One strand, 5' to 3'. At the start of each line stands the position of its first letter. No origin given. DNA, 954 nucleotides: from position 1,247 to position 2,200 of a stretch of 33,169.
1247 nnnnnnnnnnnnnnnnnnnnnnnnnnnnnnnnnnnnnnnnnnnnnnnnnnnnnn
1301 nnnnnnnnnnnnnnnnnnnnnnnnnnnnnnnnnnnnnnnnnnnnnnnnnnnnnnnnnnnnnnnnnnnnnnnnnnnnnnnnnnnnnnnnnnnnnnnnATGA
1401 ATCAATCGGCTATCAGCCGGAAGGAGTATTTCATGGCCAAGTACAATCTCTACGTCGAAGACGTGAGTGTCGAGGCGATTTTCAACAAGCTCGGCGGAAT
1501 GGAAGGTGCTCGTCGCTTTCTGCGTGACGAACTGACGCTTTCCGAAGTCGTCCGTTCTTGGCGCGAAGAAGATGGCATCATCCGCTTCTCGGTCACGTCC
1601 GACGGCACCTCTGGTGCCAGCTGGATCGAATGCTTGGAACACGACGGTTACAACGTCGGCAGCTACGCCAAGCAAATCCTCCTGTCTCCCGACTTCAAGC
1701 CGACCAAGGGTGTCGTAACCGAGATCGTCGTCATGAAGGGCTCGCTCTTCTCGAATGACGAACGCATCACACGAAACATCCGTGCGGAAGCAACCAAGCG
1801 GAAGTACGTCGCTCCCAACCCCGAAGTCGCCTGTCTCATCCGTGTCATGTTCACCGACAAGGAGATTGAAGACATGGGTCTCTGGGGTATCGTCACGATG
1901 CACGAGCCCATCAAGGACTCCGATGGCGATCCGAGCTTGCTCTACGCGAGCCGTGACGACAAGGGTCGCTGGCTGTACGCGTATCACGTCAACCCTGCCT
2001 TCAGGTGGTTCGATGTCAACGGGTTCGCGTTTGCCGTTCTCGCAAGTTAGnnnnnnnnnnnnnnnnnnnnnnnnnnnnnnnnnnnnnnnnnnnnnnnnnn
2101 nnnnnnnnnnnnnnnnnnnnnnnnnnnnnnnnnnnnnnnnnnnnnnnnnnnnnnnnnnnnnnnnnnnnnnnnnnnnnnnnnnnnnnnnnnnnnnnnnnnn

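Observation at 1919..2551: VR/TR pair: 12 of 13 differences at TR adenines, AAC-codon-rich template, invariant GC-rich 3' end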

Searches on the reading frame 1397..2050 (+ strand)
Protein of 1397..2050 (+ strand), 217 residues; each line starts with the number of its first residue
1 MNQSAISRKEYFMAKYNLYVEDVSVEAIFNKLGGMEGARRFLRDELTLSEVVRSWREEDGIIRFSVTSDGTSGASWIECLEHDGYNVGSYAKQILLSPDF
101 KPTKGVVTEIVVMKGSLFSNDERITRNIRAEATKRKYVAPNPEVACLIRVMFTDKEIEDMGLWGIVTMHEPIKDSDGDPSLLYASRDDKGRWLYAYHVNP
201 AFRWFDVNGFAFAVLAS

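Call 8: search_protein_families(library=pfam, max_evalue=0.01, proteins=[window:1397-2047:+])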
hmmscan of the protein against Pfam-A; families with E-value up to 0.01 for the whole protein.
window:1397-2047:+ (217 aa): 0 families

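Call 9: search_protein_families(library=ncbifam, max_evalue=0.01, proteins=[window:1397-2047:+])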
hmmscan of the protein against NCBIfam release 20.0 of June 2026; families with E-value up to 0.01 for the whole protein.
window:1397-2047:+ (217 aa): 0 families

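Call 10: find_homologous_proteins(query=window:1397-2047:+)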
Query window:1397-2047:+ (217 aa): 641 proteins with E <= 0.001 among 742 candidates; the best 120 are listed.
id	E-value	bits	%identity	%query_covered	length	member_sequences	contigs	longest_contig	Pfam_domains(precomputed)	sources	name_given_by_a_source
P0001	8.5e-131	452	94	100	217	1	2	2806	-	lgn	-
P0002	1.9e-113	396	85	100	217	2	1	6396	-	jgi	jgi:hypothetical protein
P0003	1.4e-109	383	85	94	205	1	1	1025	-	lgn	-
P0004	5.5e-104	365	81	94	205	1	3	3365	-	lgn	-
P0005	6.8e-102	358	80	94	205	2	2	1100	-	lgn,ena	-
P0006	2.9e-100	352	80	89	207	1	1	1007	-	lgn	-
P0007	2.1e-99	350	81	94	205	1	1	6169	-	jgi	-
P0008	2.4e-95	336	78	89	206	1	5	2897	-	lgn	-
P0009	1.6e-94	334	78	89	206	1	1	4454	-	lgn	-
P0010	3.0e-88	313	85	76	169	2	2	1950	-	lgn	-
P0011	3.0e-87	310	68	93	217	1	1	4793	-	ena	-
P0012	1.6e-86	308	72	89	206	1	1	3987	-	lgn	-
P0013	4.6e-86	306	68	93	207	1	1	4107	-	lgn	-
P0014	6.5e-86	306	70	96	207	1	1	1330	-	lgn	-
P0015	1.5e-85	304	72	94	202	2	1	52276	-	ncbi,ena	-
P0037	2.3e-75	271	66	87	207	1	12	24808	-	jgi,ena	-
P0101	2.2e-71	258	63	88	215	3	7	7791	-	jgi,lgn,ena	-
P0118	1.6e-70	255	60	95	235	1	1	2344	-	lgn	-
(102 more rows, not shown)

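Call 12: find_encoding_contigs(protein=P0001, flank=10000)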
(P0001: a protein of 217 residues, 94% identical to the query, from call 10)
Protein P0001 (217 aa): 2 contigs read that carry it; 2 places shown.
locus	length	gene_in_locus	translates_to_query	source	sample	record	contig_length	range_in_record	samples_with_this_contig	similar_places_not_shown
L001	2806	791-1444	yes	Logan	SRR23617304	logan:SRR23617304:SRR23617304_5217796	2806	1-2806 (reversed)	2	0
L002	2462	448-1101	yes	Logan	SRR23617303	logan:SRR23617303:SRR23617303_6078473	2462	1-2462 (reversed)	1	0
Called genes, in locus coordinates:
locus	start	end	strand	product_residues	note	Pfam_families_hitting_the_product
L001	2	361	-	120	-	?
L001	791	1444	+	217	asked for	-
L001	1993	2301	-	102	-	PF22296:bAvd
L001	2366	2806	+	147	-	?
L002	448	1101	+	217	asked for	-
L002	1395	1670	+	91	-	-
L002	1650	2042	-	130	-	PF22296:bAvd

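Call 13: find_encoding_contigs(protein=P0002, flank=10000)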
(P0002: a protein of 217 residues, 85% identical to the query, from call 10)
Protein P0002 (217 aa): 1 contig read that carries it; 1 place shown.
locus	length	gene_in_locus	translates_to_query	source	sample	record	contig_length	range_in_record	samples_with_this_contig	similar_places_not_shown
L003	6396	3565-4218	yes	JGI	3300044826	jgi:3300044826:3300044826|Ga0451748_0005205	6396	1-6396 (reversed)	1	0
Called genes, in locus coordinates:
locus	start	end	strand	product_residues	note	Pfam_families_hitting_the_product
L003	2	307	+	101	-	?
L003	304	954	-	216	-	PF03372:Exo_endo_phos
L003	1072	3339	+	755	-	PF00005:ABC_tran (faint), PF02463:SMC_N, PF13175:AAA_15 (weak), PF13476:AAA_23, PF13304:AAA_21 (weak)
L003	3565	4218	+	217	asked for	-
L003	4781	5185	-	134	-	PF22296:bAvd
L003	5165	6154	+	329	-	PF00078:RVT_1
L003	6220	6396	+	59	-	?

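Call 14: find_encoding_contigs(protein=window:1397-2050:+, flank=10000)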
Protein window:1397-2050:+ (217 aa): no gene with exactly this product is on record in the collection.

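Call 18: find_related_loci(query=A1, collection=genome_contigs, flank=6000)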
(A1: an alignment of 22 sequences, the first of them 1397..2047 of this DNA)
Query A1 (217 aa) in genome_contigs; peptide patterns used: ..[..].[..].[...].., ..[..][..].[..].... (x = any residue, [..] = any of these).
200 stretches matched a pattern; 158 encode a relative of the query (tblastn E <= 1e-3); the best 80 are kept; 80 distinct loci.
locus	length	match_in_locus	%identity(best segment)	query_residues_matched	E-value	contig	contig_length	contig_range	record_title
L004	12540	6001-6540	71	1-217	1e-95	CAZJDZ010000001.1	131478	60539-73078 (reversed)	MAG TPA_asm: uncultured Candidatus Saccharibacteria bacterium isolate SRP296810_co1_219 genome assembly, contig: NODE_11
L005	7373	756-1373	71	9-217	9e-92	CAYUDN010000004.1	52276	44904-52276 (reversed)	MAG TPA_asm: uncultured Candidatus Saccharibacteria bacterium isolate SRP278252_co1_764 genome assembly, contig: NODE_84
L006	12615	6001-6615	68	9-217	5e-88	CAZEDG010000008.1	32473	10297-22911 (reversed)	MAG TPA_asm: uncultured Candidatus Saccharibacteria bacterium isolate SRP278252_co2_772 genome assembly, contig: NODE_26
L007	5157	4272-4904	64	3-214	4e-83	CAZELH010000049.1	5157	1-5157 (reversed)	MAG TPA_asm: uncultured Candidatus Saccharibacteria bacterium isolate SRP189682_co2_92 genome assembly, contig: NODE_375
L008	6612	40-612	65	24-214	7e-79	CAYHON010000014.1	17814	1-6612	MAG TPA_asm: uncultured Candidatus Saccharibacteria bacterium isolate ERP119705_co14_178 genome assembly, contig: NODE_3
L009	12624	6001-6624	62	5-214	1e-78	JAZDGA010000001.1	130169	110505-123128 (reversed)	MAG: Candidatus Vogelbacteria bacterium isolate MEGAHIT-group-0.230 k141_9599310, whole genome shotgun sequence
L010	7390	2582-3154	64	24-214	3e-78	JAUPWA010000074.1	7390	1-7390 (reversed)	MAG: Patescibacteria group bacterium isolate erpe_2018_sw_42hr_WHONDRS-SW48-000099_B_bin.61 scaffold_1582603, whole geno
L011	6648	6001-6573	64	24-214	4e-78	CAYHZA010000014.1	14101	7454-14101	MAG TPA_asm: uncultured Candidatus Saccharibacteria bacterium isolate ERP119705_co17_168 genome assembly, contig: NODE_5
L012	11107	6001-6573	63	24-214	5e-77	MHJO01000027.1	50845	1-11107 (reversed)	MAG: Candidatus Harrisonbacteria bacterium RIFOXYD1_FULL_40_9 rifoxyd1_full_scaffold_397, whole genome shotgun sequence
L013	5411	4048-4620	63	24-214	5e-77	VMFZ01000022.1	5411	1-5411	MAG: Parcubacteria group bacterium Gr01-1014_17 G01um101417_scaffold_7042, whole genome shotgun sequence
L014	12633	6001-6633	59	3-214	1e-76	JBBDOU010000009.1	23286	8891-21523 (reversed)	MAG: Candidatus Paceibacterota bacterium isolate LejiaB_42_15 Lejia_B_2635_length_23286_cov_9, whole genome shotgun sequ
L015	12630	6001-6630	60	4-214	1e-76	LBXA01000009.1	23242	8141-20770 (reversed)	MAG: Candidatus Moranbacteria bacterium GW2011_GWA2_39_41 UT50_C0009, whole genome shotgun sequence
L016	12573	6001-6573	64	24-214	9e-77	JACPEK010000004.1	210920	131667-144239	MAG: Candidatus Brennerbacteria bacterium isolate NC_groundwater_333_Ag_B-0.1um_54_13 GD18-4_B1_scaffold_676715, whole g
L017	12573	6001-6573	64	24-213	2e-76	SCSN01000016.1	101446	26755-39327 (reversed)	MAG: Patescibacteria group bacterium isolate FW215_bin.14 FW215_bin.14-131202, whole genome shotgun sequence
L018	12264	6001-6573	63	24-214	5e-76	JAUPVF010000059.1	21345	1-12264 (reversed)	MAG: Patescibacteria group bacterium isolate erpe_2018_sw_27hr_WHONDRS-SW48-000094_B_bin.11 scaffold_733325, whole genom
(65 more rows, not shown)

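Call 47: predict_structure(alignment_id=A3)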
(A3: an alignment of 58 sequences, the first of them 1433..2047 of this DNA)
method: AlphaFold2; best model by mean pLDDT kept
length: 205 residues; sequences in the alignment: 58
mean_pLDDT: 84.3   pTM: 0.74
mean pLDDT of the five models: 84.3, 81.7, 80.8, 76.2, 75.3
residues with pLDDT >= 90: 86; 70-90: 91; 50-70: 24; < 50: 4
segments of 3 or more residues with pLDDT < 50: 1-3
pLDDT, mean of each block of 10 residues (from residue 1): 54 72 82 66 89 88 89 89 85 90 94 95 93 89 91 88 68 86 86 94 77
secondary structure, 60 per line:
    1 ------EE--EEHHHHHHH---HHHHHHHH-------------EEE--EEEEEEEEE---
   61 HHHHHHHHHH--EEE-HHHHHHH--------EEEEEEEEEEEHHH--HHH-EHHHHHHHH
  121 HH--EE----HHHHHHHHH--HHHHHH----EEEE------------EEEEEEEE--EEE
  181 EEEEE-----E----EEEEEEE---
elements in order: H13-19 H23-30 E44-46 E49-57 H61-70 E73-75 H77-83 E92-102 H113-122 H131-139 H142-147 E152-155 E168-175 E178-185 E196-202

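Call 50: fold_search(model_id=the predicted structure, library=pdb)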
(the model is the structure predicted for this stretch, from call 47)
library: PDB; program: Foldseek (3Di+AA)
matches with E <= 10: 299; with E <= 0.001: 0
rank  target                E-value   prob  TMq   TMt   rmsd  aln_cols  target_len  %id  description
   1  8yix_H                3.0e-01  0.03  0.12  0.11  17.0       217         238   10  Cryo-EM structure of human proteasome assembly intermediate half-proteasome (released 2025-01-15)
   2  8tm5_H                3.9e-01  0.02  0.12  0.11  18.1       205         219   11  Human mixed 13S proteasome assembly intermediate (released 2024-10-23)
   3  4ydr_A                4.7e-01  0.07  0.19  0.15  10.0       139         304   12  Crystal structure of oxidized homoserine dehydrogenase of Sulfolobus tokodaii (released 2015-11-11)
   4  3gpr_B                5.4e-01  0.05  0.16  0.23  15.5       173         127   12  Crystal structure of rhodocetin (released 2009-12-15)
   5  1y17_A                7.4e-01  0.04  0.16  0.22  15.4       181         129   13  crystal structure of Aa-X-bp-II, a snake venom protein with the activity of binding to coagulation factor X from Agkis (released 2006-03-07)
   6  8qyn_K                7.9e-01  0.02  0.12  0.11  17.3       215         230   10  Human 20S proteasome assembly intermediate structure 5 (released 2024-02-21)
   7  9rlt_W                7.9e-01  0.02  0.12  0.11  17.6       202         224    8  dimerised 13S-13S+Beta5 proteasome precursor complexes (released 2026-03-18)
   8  7x0q_A                8.9e-01  0.04  0.12  0.08  13.6       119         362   13  Crystal structure of ATPase Clo1313_2554 from Clostridium thermocellum (released 2022-09-14)
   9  2o3o_L                9.5e-01  0.02  0.13  0.12  19.1       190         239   14  Crystal Structure of the sensor histidine kinase regulator YycI from Bacillus subtitlis (released 2007-04-10)
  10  5fg9_H                1.1e+00  0.02  0.09  0.09  15.3       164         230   10  Yeast 20S proteasome beta2-T(-2)V mutant (released 2016-03-23)
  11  4ya1_H                1.1e+00  0.02  0.11  0.10  15.6       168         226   10  Yeast 20S proteasome beta2-H116N mutant (released 2015-06-17)
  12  7vjv                  1.2e+00  0.06  0.14  0.13  10.7        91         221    9  Human AlkB homolog ALKBH6 in complex with alpha-katoglutarate and Mn (released 2022-02-02)
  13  5fga_K                1.2e+00  0.01  0.12  0.11  17.0       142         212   10  Yeast 20S proteasome beta5-K33A mutant (propeptide expressed in trans) (released 2016-03-23)
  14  8olu_G                1.2e+00  0.01  0.11  0.10  17.0       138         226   13  Leishmania tarentolae proteasome 20S subunit in complex with 1-Benzyl-N-(3-(cyclopropylcarbamoyl)phenyl)-6-oxo-1,6-dih (released 2023-08-09)
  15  7vjs                  1.2e+00  0.06  0.14  0.14  10.7        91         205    8  Human AlkB homolog ALKBH6 in complex with Tris and Ni (released 2022-02-02)
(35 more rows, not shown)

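Call 52: search_solved_structures(query=A3, max_evalue=10)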
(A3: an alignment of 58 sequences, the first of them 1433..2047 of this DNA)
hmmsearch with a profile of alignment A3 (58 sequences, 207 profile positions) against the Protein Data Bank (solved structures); distinct sequences matched with E-value up to 10: 3.
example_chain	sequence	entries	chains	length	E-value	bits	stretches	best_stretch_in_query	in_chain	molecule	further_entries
8qat_A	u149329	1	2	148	0.28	13.7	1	63-126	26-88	Protein Hook homolog 3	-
6wis_A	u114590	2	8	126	0.69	12.5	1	59-78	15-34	DUF411 domain-containing protein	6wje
9ncf_S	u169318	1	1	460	1.3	11.5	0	41-65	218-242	Immunoglobulin-like domain protein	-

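Call 55: fold_search(model_id=the predicted structure, library=viral)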
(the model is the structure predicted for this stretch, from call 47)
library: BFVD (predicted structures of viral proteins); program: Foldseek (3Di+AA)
matches with E <= 10: 230; with E <= 0.001: 0
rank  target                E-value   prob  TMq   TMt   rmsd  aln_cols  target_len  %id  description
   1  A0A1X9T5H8            1.2e-01  0.14  0.28  0.18  16.7       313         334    9  C-type lectin protein [Ranid herpesvirus 3]
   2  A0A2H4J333            1.7e-01  0.08  0.19  0.20  18.8       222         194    9  Uncharacterized protein [uncultured Caudovirales phage]
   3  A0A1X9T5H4            4.1e-01  0.03  0.09  0.10  21.8       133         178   14  C-type lectin protein [Ranid herpesvirus 3]
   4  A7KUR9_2              5.0e-01  0.04  0.14  0.04  16.1       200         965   12  (no name in the UniProt tables at hand)
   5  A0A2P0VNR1            5.3e-01  0.03  0.16  0.05  15.7       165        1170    9  Uncharacterized protein [Tetraselmis virus 1]
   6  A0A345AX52            6.1e-01  0.04  0.17  0.20  15.4       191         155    8  (no name in the UniProt tables at hand)
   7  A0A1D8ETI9            8.3e-01  0.03  0.13  0.13  17.7       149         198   12  Major tail protein [Propionibacterium phage B3]
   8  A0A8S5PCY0            9.5e-01  0.01  0.12  0.09  22.1       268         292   10  Uncharacterized protein [Myoviridae sp. ctgr818]
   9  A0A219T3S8            9.5e-01  0.01  0.11  0.04  18.3       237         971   10  RNA-dependent RNA polymerase (Fragment) [Emaravirus cajani]
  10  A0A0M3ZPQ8            1.1e+00  0.04  0.09  0.11  17.3        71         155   15  C-type lectin family protein [Turkeypox virus]
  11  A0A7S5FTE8            1.1e+00  0.02  0.09  0.07  16.2        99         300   14  (no name in the UniProt tables at hand)
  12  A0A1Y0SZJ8            1.4e+00  0.06  0.13  0.17   7.3        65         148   14  Uncharacterized protein [Pseudomonas phage Phabio]
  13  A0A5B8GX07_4          1.6e+00  0.06  0.21  0.04  13.8       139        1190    9  Polyprotein [Rhizoctonia solani endornavirus 7]
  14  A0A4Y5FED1            1.6e+00  0.03  0.10  0.16  16.2        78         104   19  Uncharacterized protein [Lactobacillus phage 521B]
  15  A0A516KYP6            1.7e+00  0.04  0.13  0.22  18.5       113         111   12  (no name in the UniProt tables at hand)
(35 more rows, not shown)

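Call 67: find_encoding_contigs(protein=P0008, flank=3000, max_places=10)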
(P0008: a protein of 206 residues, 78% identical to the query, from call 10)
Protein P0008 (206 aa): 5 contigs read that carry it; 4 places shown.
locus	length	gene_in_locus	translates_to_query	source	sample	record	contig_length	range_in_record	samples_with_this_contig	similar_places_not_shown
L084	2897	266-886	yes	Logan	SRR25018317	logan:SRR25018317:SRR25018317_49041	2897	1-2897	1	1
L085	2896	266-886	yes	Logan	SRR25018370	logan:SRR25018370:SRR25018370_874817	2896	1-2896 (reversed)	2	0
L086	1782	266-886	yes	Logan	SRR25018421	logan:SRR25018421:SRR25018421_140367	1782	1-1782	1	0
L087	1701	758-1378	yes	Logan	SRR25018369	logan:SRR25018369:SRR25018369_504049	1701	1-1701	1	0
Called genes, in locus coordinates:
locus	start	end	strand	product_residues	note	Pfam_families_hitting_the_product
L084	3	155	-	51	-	?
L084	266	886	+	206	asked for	-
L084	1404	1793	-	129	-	PF22296:bAvd (weak)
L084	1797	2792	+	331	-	PF00078:RVT_1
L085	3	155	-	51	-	?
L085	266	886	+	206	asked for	-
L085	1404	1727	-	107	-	PF22296:bAvd (weak)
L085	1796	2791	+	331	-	PF00078:RVT_1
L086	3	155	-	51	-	?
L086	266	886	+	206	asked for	-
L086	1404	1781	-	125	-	?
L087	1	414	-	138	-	?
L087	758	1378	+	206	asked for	-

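Call 68: find_encoding_contigs(protein=P0037, flank=3000, max_places=10)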
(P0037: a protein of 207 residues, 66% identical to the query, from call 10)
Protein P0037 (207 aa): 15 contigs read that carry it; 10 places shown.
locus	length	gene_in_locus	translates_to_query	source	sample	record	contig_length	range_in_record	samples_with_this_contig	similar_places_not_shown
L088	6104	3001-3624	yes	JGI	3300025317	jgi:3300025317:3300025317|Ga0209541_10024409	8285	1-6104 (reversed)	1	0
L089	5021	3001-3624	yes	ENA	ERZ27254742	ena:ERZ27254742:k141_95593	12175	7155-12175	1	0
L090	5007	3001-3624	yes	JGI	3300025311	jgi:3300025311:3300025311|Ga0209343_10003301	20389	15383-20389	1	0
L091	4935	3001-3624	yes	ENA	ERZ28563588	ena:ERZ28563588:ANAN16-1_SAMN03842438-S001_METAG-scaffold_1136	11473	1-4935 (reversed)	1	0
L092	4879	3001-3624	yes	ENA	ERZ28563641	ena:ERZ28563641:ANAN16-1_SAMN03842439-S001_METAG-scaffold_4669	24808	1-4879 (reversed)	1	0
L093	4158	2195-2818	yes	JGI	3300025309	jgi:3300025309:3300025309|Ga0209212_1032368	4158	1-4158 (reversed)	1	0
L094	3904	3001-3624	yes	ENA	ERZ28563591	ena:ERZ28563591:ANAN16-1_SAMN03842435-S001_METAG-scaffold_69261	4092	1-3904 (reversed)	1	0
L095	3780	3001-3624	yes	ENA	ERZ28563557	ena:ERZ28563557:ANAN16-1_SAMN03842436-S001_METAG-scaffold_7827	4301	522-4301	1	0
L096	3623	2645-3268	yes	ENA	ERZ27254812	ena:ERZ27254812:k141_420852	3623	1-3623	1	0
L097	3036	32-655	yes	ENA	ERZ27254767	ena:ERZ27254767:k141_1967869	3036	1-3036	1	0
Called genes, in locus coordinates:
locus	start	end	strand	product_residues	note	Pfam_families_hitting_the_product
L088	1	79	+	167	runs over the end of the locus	-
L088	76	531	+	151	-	-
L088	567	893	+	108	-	-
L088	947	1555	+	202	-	PF02525:Flavodoxin_2, PF03358:FMN_red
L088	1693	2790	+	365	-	PF01926:MMR_HSR1, PF02421:FeoB_N, PF06071:YchF-GTPase_C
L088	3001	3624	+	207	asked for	-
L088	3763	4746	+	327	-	PF18920:DUF5671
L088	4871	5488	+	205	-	-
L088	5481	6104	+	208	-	?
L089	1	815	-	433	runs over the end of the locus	PF00155:Aminotran_1_2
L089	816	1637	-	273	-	PF01261:AP_endonuc_2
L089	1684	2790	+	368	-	PF01926:MMR_HSR1, PF02421:FeoB_N, PF06071:YchF-GTPase_C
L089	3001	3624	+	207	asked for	-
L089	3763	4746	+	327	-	PF18920:DUF5671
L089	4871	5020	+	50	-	?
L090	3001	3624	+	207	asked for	-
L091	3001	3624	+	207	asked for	-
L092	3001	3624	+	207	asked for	-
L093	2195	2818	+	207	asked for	-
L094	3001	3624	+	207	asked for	-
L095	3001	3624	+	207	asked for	-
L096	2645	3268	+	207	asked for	-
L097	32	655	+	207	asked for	-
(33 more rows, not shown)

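Call 69: find_encoding_contigs(protein=P0101, flank=3000, max_places=10)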
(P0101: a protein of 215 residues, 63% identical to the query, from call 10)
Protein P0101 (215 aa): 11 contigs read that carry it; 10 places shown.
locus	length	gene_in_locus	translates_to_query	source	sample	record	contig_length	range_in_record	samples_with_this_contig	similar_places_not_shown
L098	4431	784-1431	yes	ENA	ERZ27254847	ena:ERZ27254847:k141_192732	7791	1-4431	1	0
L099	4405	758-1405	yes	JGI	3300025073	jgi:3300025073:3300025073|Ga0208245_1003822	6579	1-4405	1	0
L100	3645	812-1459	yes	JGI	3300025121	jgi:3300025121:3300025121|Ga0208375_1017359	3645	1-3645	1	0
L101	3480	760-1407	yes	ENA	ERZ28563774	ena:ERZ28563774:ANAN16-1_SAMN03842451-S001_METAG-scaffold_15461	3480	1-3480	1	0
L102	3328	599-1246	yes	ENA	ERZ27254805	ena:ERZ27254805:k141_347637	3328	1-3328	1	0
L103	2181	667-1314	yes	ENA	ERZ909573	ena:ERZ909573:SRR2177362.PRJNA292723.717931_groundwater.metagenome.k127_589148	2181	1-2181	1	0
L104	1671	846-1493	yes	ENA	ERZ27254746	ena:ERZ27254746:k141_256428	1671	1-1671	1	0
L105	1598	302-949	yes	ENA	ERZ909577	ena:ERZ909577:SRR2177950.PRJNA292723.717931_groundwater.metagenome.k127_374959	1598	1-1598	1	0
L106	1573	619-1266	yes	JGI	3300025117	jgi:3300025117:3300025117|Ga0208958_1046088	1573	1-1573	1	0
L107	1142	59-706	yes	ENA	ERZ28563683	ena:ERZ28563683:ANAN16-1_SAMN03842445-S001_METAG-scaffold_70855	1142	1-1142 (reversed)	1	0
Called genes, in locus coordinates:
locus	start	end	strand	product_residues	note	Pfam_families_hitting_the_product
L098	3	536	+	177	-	?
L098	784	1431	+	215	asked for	-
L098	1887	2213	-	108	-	PF22296:bAvd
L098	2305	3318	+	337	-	PF00078:RVT_1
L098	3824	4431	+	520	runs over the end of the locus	PF03109:ABC1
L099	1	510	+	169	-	?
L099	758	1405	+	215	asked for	-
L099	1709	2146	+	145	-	-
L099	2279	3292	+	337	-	PF00078:RVT_1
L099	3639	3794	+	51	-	-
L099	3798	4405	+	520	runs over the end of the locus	PF03109:ABC1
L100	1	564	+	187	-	?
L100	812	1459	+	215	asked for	-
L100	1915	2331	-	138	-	-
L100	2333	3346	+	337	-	PF00078:RVT_1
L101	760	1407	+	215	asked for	-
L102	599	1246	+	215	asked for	-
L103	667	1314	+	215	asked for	-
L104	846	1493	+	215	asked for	-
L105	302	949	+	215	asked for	-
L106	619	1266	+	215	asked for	-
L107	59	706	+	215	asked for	-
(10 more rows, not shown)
